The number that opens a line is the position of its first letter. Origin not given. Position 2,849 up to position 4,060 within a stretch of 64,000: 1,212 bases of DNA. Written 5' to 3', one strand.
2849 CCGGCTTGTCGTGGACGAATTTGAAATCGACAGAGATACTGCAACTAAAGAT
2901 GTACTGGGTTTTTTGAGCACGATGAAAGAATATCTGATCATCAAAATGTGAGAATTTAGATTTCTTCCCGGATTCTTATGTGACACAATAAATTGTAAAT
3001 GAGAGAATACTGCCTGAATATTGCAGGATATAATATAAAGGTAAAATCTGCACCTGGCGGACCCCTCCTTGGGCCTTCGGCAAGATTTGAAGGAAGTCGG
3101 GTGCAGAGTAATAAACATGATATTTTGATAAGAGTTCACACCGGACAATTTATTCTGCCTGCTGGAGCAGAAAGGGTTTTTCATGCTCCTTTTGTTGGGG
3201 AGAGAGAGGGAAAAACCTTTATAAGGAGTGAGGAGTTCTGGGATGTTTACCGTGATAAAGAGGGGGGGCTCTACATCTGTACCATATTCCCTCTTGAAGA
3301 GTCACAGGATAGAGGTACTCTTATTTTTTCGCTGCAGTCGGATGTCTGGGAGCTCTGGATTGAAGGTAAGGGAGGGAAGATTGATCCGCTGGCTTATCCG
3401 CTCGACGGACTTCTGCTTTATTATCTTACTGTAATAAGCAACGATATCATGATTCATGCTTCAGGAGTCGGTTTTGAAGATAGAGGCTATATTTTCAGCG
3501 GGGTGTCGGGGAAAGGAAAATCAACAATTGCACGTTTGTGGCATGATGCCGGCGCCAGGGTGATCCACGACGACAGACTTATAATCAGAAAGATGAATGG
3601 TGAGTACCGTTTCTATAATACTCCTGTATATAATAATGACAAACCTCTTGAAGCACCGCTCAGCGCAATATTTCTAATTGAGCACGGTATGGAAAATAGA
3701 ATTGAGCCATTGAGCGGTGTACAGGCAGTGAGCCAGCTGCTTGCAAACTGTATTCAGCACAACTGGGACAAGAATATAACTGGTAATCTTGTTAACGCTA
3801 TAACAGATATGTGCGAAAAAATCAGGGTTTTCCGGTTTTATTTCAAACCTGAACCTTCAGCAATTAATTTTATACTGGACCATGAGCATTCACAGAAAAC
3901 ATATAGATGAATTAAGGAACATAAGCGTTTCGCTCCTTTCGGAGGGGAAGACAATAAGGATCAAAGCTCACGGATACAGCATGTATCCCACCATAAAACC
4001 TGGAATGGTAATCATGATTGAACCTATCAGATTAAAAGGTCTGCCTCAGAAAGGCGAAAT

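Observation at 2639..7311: Five-gene PqqD / HprK-like kinase / Ser-His peptidase / ABC exporter / nucleotidyltransferase cassette with no core maturase and no visible precursor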

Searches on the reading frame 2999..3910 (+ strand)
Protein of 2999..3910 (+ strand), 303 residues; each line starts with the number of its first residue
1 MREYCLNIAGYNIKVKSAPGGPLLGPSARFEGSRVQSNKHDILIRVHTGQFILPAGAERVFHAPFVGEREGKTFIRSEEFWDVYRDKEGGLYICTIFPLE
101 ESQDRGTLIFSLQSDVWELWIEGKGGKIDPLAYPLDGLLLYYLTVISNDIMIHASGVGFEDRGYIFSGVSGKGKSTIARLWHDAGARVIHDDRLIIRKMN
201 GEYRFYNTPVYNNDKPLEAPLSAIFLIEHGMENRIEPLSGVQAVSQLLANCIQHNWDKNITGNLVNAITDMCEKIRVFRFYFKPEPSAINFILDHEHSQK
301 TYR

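Call 3: search_protein_families(library=pfam, proteins=[window:2999-3910:+], max_evalue=0.01)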
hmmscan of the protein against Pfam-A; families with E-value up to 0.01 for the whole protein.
window:2999-3910:+ (303 aa): 0 families

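Call 4: search_protein_families(library=ncbifam, proteins=[window:2999-3910:+], max_evalue=0.01)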
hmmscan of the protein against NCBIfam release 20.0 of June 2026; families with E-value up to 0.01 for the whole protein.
window:2999-3910:+ (303 aa): 3 families
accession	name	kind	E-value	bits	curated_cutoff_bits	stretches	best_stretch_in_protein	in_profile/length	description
TIGR04355.1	HprK_rel_B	hypoth_equivalog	3.7e-07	29.6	200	1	149-201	144-196/351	HprK-related kinase B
TIGR04249.1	SCM_chp_ScmC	equivalog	1.5e-05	24.5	125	1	148-253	124-239/292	SynChlorMet cassette protein ScmC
TIGR04352.1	HprK_rel_A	equivalog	2.6e-05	23.5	200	1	147-202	94-149/280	HprK-related kinase A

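Call 7: find_encoding_contigs(protein=window:2999-3910:+, flank=10000, max_places=6)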
Protein window:2999-3910:+ (303 aa): 22 contigs read that carry it; 6 places shown.
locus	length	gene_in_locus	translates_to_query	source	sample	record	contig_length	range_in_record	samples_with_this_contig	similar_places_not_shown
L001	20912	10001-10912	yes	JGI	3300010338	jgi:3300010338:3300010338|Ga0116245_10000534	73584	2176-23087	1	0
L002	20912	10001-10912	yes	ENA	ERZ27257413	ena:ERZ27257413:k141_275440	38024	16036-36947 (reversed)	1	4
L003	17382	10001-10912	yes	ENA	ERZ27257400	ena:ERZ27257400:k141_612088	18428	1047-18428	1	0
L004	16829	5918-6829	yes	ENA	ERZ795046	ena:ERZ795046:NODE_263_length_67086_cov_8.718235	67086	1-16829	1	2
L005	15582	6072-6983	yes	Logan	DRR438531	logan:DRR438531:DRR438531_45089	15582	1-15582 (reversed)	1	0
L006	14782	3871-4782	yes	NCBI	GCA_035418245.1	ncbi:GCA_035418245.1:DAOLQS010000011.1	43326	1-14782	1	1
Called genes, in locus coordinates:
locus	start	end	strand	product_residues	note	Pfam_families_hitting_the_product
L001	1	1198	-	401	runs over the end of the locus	PF03447:NAD_binding_3, PF00742:Homoserine_dh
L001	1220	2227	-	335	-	PF00561:Abhydrolase_1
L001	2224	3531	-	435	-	PF01053:Cys_Met_Meta_PP, PF00155:Aminotran_1_2 (weak), PF00266:Aminotran_5 (weak)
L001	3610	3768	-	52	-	-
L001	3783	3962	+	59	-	-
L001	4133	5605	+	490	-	PF01406:tRNA-synt_1e, PF09334:tRNA-synt_1g (faint), PF09190:DALR_2, PF23493:CysS_C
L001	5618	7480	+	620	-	PF04551:GcpE, PF26540:GcpE_C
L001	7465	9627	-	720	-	PF22896:OB_RNR_1st (faint), PF08206:OB_RNB, PF17876:CSD2 (weak), PF17849:OB_Dis3, PF17876:CSD2, PF00773:RNB, PF00575:S1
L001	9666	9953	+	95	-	PF05402:PqqD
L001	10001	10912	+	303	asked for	PF27840:ScmC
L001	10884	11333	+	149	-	PF00717:Peptidase_S24 (weak)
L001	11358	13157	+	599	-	PF00664:ABC_membrane, PF00005:ABC_tran, PF02463:SMC_N (faint), PF13304:AAA_21 (faint)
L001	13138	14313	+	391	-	PF14907:NTP_transf_5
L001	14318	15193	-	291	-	PF02574:S-methyl_trans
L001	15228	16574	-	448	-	PF00438:S-AdoMet_synt_N, PF02772:S-AdoMet_synt_M, PF02773:S-AdoMet_synt_C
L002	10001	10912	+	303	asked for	PF27840:ScmC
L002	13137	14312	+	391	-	PF14907:NTP_transf_5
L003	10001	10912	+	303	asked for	PF27840:ScmC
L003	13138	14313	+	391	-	PF14907:NTP_transf_5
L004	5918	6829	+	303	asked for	PF27840:ScmC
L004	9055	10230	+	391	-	PF14907:NTP_transf_5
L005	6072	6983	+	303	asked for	PF27840:ScmC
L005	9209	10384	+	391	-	PF14907:NTP_transf_5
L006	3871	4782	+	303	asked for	PF27840:ScmC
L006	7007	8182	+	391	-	PF14907:NTP_transf_5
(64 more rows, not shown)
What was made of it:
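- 2999..3910 (+): HprK/PEPCK-fold P-loop kinase (Pfam PF27840 ScmC family; LppK-like), 303 aa. Precomputed PF27840 hit (call 7).
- The precomputed Pfam family is named ScmC (call 7).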

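Call 8: find_homologous_proteins(query=window:2999-3910:+, max_evalue=0.001)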
Query window:2999-3910:+ (303 aa): 1171 proteins with E <= 0.001 among 1936 candidates; the best 120 are listed.
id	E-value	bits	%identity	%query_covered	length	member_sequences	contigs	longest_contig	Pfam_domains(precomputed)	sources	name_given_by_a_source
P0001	1.2e-206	703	100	100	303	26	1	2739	PF27840.1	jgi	-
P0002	1.9e-148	512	74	98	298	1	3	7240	PF27840.1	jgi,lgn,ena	-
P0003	2.1e-146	505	72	100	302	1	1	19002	PF27840.1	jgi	-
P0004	1.0e-111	391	59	98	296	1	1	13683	PF27840.1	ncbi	ncbi:MAG: hypothetical protein ACUVTX_01430 [Bacteroidales bacterium]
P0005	1.6e-106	374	57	99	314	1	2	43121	PF27840.1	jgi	-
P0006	5.7e-104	366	55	97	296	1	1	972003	PF27840.1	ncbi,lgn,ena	-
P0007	6.6e-103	362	56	98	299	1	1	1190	PF27840.1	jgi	jgi:hypothetical protein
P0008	6.8e-103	362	56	98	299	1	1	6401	PF27840.1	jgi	jgi:hypothetical protein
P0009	9.2e-103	362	56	98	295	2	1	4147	PF27840.1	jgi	jgi:hypothetical protein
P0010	1.9e-102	361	55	98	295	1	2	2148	PF27840.1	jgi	jgi:hypothetical protein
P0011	2.4e-102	361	57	98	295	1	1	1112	PF27840.1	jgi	-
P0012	2.4e-102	361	57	98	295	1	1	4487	PF27840.1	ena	-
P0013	2.9e-102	360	54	99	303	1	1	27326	PF27840.1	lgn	-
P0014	3.6e-102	360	52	98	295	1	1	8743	PF27840.1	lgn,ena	-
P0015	4.4e-102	360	54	98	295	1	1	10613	PF27840.1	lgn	-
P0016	7.3e-102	359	54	96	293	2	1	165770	PF27840.1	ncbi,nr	ncbi:MAG: hypothetical protein KA114_05285 [Bacteroidales bacterium]|nr:hypothetical protein [Bacter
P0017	1.0e-101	359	56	98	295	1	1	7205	PF27840.1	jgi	-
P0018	1.0e-101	359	55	98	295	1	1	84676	PF27840.1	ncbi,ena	-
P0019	1.4e-101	358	56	98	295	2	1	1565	PF27840.1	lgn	-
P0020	1.4e-101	358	57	98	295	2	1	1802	PF27840.1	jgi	jgi:hypothetical protein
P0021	1.4e-101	358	53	98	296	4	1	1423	PF27840.1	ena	-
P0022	1.7e-101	358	57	98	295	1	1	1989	PF27840.1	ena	-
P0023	1.8e-101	358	55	98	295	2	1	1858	PF27840.1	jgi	jgi:hypothetical protein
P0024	2.3e-101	357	56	98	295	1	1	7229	PF27840.1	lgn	-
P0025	7.1e-101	356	57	98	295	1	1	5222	PF27840.1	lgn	-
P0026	7.7e-101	356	56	98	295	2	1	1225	PF27840.1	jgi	-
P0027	8.8e-101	355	56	98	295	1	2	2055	PF27840.1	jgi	jgi:hypothetical protein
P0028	9.0e-101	355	55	98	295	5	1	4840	PF27840.1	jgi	jgi:hypothetical protein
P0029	1.1e-100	355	56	98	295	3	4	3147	PF27840.1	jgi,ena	-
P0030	1.2e-100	355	55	98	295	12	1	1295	PF27840.1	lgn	-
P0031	1.7e-100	354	55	98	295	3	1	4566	PF27840.1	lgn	-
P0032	2.8e-100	354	52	98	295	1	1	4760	PF27840.1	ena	-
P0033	2.8e-100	354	53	98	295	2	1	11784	PF27840.1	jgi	jgi:hypothetical protein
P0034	3.1e-100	354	55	98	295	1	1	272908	PF27840.1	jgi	-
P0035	3.2e-100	354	53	98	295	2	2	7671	PF27840.1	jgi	-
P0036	3.7e-100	353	53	98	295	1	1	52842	PF27840.1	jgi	jgi:hypothetical protein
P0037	4.1e-100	353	53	98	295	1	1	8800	PF27840.1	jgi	jgi:hypothetical protein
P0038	4.3e-100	353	55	98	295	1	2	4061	PF27840.1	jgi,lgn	jgi:hypothetical protein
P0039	5.2e-100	353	56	98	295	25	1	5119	PF27840.1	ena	-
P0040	5.2e-100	353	55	98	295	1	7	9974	PF27840.1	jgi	jgi:hypothetical protein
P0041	7.3e-100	352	55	98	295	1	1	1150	PF27840.1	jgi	jgi:hypothetical protein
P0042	7.3e-100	352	55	98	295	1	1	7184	PF27840.1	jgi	jgi:hypothetical protein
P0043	8.1e-100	352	55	98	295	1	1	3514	PF27840.1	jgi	jgi:hypothetical protein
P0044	8.2e-100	352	53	100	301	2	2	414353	PF27840.1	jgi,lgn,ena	-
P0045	1.0e-99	352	52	98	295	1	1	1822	PF27840.1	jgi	jgi:hypothetical protein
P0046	1.0e-99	352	54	98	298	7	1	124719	PF27840.1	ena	-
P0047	1.0e-99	352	53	98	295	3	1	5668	PF27840.1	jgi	jgi:hypothetical protein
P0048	1.0e-99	352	54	98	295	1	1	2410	PF27840.1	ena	-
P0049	1.1e-99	352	53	98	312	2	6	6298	PF27840.1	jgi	jgi:hypothetical protein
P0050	1.1e-99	352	54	98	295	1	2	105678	PF27840.1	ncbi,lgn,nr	ncbi:MAG: hypothetical protein LLG13_11440 [Bacteroidales bacterium]|nr:hypothetical protein [Bacter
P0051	1.2e-99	352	54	98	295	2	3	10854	PF27840.1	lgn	-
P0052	1.2e-99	352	56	98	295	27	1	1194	PF27840.1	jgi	jgi:hypothetical protein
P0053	1.4e-99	352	54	98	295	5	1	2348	PF27840.1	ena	-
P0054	1.5e-99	351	55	98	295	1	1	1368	PF27840.1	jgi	jgi:hypothetical protein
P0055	1.7e-99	351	54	98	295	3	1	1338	PF27840.1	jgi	jgi:hypothetical protein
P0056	1.7e-99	351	55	98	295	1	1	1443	PF27840.1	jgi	-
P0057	1.9e-99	351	56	98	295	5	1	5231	PF27840.1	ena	-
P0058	2.1e-99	351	53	98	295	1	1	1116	PF27840.1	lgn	-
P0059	2.1e-99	351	56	98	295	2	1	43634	PF27840.1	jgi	jgi:hypothetical protein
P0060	2.4e-99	351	55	97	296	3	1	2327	PF27840.1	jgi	jgi:hypothetical protein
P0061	2.4e-99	351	54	98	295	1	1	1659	PF27840.1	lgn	-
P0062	2.6e-99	351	55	98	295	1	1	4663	PF27840.1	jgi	jgi:hypothetical protein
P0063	2.7e-99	351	53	98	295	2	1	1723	PF27840.1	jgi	jgi:hypothetical protein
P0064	3.0e-99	350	55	98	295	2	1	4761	PF27840.1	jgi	jgi:hypothetical protein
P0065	3.4e-99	350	52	98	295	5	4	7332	PF27840.1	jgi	-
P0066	3.8e-99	350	51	98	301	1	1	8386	PF27840.1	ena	-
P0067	4.1e-99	350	53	98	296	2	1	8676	PF27840.1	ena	-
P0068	4.6e-99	350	53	97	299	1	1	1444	PF27840.1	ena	-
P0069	4.7e-99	350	53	98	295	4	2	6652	PF27840.1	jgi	jgi:hypothetical protein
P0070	4.9e-99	350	54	98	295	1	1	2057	PF27840.1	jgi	jgi:hypothetical protein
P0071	5.0e-99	350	53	98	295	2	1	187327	PF27840.1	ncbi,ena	-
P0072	5.4e-99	350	54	98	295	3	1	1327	PF27840.1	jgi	jgi:hypothetical protein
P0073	5.7e-99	350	52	97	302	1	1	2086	PF27840.1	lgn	-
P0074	6.0e-99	349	54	98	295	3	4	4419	PF27840.1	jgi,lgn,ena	-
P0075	6.8e-99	349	55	97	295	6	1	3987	PF27840.1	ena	-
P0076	6.9e-99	349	55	98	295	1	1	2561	PF27840.1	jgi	jgi:hypothetical protein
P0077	6.9e-99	349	51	98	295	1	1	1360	PF27840.1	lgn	-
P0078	7.2e-99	349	53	98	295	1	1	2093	PF27840.1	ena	-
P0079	7.2e-99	349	54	98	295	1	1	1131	PF27840.1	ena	-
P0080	9.4e-99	349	55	97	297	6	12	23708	PF27840.1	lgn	-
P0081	9.7e-99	349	55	98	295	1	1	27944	PF27840.1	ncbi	-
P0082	1.0e-98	349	55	98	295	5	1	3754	PF27840.1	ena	-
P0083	1.2e-98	348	54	98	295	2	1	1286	PF27840.1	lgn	-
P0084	1.2e-98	348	52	98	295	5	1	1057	PF27840.1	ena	-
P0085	1.3e-98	348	52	98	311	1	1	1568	PF27840.1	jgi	jgi:hypothetical protein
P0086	1.3e-98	348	55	98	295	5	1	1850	PF27840.1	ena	-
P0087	1.4e-98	348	55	97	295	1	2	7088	PF27840.1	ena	-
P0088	1.5e-98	348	54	98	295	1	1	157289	PF27840.1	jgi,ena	-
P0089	1.5e-98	348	53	98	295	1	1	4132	PF27840.1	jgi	jgi:hypothetical protein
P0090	1.5e-98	348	54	98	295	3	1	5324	PF27840.1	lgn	-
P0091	1.5e-98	348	51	98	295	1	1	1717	PF27840.1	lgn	-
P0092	1.5e-98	348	55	98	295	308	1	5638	PF27840.1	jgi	-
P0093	1.7e-98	348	52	98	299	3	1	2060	PF27840.1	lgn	-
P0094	1.7e-98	348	54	98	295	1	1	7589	PF27840.1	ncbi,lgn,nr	ncbi:MAG: hypothetical protein EPN88_13385 [Bacteroidetes bacterium]|nr:MAG: hypothetical protein EP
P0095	1.8e-98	348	53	98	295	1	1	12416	PF27840.1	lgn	-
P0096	1.8e-98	348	52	98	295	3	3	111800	PF27840.1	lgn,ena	-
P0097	1.8e-98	348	52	98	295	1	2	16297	PF27840.1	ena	-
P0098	1.9e-98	348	55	98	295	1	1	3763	PF27840.1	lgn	-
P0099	2.0e-98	348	53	98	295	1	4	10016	PF27840.1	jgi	jgi:hypothetical protein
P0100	2.0e-98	348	52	98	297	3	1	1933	PF27840.1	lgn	-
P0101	2.0e-98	348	56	98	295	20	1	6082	PF27840.1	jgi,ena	jgi:hypothetical protein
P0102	2.3e-98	348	52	98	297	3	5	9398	PF27840.1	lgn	-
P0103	2.3e-98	348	54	98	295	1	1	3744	PF27840.1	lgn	-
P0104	2.3e-98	348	54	98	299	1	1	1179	PF27840.1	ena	-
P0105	2.3e-98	347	54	98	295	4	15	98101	PF27840.1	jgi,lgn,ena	-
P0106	2.4e-98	347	55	98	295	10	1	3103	PF27840.1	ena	-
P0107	2.7e-98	347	56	98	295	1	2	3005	PF27840.1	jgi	jgi:hypothetical protein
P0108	2.7e-98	347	55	98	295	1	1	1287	PF27840.1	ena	-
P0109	2.8e-98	347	54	98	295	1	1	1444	PF27840.1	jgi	jgi:hypothetical protein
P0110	3.0e-98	347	54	98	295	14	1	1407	PF27840.1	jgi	jgi:hypothetical protein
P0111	3.1e-98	347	51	98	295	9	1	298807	PF27840.1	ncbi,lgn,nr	ncbi:MAG: hypothetical protein MUO72_01805 [Bacteroidales bacterium]|nr:hypothetical protein [Bacter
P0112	3.2e-98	347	55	98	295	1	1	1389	PF27840.1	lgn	-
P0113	3.6e-98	347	53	98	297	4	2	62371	PF27840.1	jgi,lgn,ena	-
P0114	3.6e-98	347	52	98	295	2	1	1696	PF27840.1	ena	-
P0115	4.6e-98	347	53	98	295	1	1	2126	PF27840.1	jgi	jgi:hypothetical protein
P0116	4.6e-98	347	55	98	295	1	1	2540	PF27840.1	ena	-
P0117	5.0e-98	346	55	98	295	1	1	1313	PF27840.1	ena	-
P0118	5.3e-98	346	55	98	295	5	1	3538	PF27840.1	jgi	jgi:hypothetical protein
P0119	5.4e-98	346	54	98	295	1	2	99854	PF27840.1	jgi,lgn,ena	-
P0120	5.5e-98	346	53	98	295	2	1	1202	PF27840.1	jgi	jgi:hypothetical protein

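Call 10: find_encoding_contigs(protein=P0006, flank=10000, max_places=2)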
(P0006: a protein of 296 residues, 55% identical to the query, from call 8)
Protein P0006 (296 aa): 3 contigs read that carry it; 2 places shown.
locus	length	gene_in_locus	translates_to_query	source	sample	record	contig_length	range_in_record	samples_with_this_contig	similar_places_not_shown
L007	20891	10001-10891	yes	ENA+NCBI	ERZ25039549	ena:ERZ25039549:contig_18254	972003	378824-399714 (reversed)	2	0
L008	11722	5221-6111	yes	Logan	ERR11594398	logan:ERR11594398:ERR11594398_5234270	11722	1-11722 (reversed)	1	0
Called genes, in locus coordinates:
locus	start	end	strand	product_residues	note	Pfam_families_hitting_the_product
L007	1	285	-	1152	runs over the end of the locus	PF02574:S-methyl_trans, PF00809:Pterin_bind, PF02607:B12-binding_2, PF02310:B12-binding, PF02965:Met_synt_B12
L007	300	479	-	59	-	-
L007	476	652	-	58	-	-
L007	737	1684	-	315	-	PF03447:NAD_binding_3, PF00742:Homoserine_dh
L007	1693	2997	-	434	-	PF01053:Cys_Met_Meta_PP, PF00155:Aminotran_1_2 (weak), PF01041:DegT_DnrJ_EryC1 (weak)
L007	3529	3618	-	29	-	-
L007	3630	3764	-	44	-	-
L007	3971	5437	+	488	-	PF01406:tRNA-synt_1e, PF09334:tRNA-synt_1g (faint), PF09190:DALR_2, PF23493:CysS_C (weak)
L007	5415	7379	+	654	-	PF04551:GcpE, PF26540:GcpE_C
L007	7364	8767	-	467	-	PF00773:RNB, PF00575:S1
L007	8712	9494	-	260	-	PF22896:OB_RNR_1st (faint), PF08206:OB_RNB, PF17876:CSD2 (weak), PF17849:OB_Dis3, PF17876:CSD2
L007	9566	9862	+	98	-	PF05402:PqqD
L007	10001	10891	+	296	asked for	PF27840:ScmC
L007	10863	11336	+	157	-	-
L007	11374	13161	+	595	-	PF00664:ABC_membrane, PF02463:SMC_N (faint), PF00005:ABC_tran, PF13304:AAA_21 (faint)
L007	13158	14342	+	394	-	PF14907:NTP_transf_5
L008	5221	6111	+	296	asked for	PF27840:ScmC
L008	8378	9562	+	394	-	PF14907:NTP_transf_5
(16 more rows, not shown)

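Call 11: find_encoding_contigs(protein=P0111, flank=10000, max_places=2)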
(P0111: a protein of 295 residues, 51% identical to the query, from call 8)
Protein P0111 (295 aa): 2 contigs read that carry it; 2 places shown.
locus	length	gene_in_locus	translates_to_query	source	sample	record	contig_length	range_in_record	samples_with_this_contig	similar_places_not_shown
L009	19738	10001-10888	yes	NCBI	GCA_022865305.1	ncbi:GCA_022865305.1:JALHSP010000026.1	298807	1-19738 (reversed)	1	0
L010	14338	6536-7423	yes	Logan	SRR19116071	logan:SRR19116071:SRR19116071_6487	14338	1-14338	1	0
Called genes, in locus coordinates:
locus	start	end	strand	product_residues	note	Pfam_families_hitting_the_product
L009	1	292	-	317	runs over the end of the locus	PF02219:MTHFR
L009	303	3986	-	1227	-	PF02574:S-methyl_trans, PF00809:Pterin_bind, PF02607:B12-binding_2, PF02310:B12-binding, PF02965:Met_synt_B12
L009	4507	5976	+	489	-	PF01406:tRNA-synt_1e, PF09334:tRNA-synt_1g (faint), PF09190:DALR_2 (weak)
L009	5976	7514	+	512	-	PF04551:GcpE, PF26540:GcpE_C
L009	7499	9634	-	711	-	PF22896:OB_RNR_1st (faint), PF08206:OB_RNB, PF17849:OB_Dis3, PF17876:CSD2, PF00773:RNB, PF00575:S1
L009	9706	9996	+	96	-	PF05402:PqqD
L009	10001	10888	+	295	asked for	PF27840:ScmC (weak)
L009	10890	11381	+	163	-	PF00717:Peptidase_S24 (weak)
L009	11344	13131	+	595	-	PF00664:ABC_membrane, PF00005:ABC_tran, PF13304:AAA_21 (faint)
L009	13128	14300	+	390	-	PF14907:NTP_transf_5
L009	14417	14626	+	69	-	-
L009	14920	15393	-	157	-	-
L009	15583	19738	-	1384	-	PF13573:SprB, PF00801:PKD, PF18911:PKD_4, PF00801:PKD, PF18911:PKD_4, PF13585:CHU_C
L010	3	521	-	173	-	?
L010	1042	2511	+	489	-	PF01406:tRNA-synt_1e, PF09334:tRNA-synt_1g (faint), PF09190:DALR_2 (weak)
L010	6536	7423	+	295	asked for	PF27840:ScmC (weak)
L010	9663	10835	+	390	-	PF14907:NTP_transf_5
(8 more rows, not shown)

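Call 22: search_solved_structures(query=window:2999-3910:+, max_evalue=1, show_alignments=2)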
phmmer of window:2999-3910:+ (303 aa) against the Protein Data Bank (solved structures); distinct sequences matched with E-value up to 1: 0.

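Call 25: search_protein_representatives(protein=window:2999-3910:+)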
Query: 303 residues. Proteins with E-value up to 0.001 (for the whole library): 8061; up to 1e-10: 2280; up to 1e-30: 117. The best 150 are listed.
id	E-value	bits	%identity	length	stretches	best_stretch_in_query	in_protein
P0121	2.6e-96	339.1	51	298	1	1-296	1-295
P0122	6.2e-82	291.9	50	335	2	127-295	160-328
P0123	1.7e-81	290.4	46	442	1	1-294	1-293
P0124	2.6e-81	289.8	45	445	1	1-294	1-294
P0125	1.6e-76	274.1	50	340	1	44-292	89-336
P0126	8.8e-76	271.7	43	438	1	1-300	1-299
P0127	1.3e-70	254.7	56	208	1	100-296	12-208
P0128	6.0e-70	252.5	41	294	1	1-295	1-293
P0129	2.9e-64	233.8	45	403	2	107-297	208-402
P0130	3.1e-64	233.7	40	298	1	2-295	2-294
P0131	1.8e-63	231.2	42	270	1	4-271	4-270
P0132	3.9e-59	217.0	41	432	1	6-293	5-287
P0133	4.4e-57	210.2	36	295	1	1-294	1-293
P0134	1.2e-55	205.6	38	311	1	4-300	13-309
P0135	1.6e-53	198.6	37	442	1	8-298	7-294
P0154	2.0e-43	165.4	37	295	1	6-294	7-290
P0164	1.5e-41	159.3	33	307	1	6-294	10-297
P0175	8.1e-39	150.2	31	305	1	2-292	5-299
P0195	3.8e-36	141.4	31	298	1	5-292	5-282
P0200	6.3e-35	137.5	32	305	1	15-293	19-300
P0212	1.3e-33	133.1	33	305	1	6-298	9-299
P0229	1.8e-31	126.1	31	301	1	8-292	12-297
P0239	2.0e-30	122.6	32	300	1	3-295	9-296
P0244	9.5e-30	120.4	29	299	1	5-292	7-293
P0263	1.2e-27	113.6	28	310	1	78-294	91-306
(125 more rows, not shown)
